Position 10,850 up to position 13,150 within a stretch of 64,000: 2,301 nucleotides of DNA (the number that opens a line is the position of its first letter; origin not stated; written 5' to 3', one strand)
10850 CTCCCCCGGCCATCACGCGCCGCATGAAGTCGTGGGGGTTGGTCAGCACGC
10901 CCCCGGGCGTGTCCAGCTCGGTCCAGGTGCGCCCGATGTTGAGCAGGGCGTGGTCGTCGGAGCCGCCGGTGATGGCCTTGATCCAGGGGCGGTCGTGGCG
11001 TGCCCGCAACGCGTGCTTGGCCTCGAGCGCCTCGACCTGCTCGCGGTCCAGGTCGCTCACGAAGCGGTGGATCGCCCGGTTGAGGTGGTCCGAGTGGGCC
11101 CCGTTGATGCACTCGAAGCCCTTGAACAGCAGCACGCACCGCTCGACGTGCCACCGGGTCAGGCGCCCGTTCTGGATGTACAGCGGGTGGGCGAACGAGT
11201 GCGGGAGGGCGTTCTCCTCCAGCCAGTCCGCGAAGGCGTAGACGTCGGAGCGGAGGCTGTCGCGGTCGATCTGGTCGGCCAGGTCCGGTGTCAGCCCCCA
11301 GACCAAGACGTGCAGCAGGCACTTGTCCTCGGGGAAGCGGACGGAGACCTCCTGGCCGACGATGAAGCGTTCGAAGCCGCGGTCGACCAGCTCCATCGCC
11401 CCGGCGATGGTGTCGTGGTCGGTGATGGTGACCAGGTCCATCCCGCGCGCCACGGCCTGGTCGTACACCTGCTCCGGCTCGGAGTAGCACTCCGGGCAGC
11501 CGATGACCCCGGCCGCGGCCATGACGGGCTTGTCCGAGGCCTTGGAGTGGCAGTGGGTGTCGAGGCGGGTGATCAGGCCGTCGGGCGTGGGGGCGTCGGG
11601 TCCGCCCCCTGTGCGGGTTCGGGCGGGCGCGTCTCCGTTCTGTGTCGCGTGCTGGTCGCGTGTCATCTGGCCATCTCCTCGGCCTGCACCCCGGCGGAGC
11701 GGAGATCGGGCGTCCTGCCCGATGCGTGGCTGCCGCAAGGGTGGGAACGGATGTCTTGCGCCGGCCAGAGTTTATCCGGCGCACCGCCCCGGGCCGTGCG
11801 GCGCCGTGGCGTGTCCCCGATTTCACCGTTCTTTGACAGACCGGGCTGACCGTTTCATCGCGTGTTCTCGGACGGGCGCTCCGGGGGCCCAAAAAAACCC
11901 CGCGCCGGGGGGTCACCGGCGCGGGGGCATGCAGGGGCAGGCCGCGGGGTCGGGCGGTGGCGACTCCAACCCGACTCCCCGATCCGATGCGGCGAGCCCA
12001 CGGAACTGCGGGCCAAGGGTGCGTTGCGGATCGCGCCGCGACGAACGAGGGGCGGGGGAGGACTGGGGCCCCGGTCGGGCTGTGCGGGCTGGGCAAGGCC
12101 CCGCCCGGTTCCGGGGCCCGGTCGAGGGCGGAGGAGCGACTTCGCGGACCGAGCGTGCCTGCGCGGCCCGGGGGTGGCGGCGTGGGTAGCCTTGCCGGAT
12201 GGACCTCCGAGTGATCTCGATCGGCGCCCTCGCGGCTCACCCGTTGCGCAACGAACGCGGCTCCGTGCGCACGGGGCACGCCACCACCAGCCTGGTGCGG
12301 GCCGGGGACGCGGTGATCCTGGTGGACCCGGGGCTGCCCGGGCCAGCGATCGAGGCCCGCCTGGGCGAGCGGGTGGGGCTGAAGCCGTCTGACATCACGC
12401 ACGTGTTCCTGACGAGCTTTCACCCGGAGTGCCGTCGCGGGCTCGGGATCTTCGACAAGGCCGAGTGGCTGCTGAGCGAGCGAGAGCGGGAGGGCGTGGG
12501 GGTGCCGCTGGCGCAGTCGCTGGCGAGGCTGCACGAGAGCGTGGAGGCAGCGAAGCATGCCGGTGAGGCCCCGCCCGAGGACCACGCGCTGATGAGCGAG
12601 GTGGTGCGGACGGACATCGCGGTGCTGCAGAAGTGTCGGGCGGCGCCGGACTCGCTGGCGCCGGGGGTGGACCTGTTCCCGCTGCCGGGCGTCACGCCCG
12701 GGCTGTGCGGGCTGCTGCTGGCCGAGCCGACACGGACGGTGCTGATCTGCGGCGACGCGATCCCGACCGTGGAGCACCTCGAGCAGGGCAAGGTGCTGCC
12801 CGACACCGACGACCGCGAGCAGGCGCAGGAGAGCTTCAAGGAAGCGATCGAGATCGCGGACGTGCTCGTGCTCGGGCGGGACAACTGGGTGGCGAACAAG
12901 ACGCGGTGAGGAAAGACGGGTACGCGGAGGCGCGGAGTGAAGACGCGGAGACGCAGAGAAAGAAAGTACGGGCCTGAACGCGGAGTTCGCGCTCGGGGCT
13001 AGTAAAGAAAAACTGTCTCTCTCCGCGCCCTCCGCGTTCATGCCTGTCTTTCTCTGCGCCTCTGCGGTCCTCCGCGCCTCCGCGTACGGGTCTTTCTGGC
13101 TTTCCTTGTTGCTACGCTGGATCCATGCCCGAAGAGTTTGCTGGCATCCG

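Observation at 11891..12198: Strong orphan minus-strand terminator preceded by about 270 nt of highly structured, non-coding, C-rich RNA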

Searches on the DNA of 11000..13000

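Call 3: search_rna_families(source=window, start=11000, end=13000, threshold=evalue, max_evalue=1, show_alignments=3)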
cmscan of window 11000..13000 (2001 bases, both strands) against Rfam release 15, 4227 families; matches with E-value up to 1: 0.
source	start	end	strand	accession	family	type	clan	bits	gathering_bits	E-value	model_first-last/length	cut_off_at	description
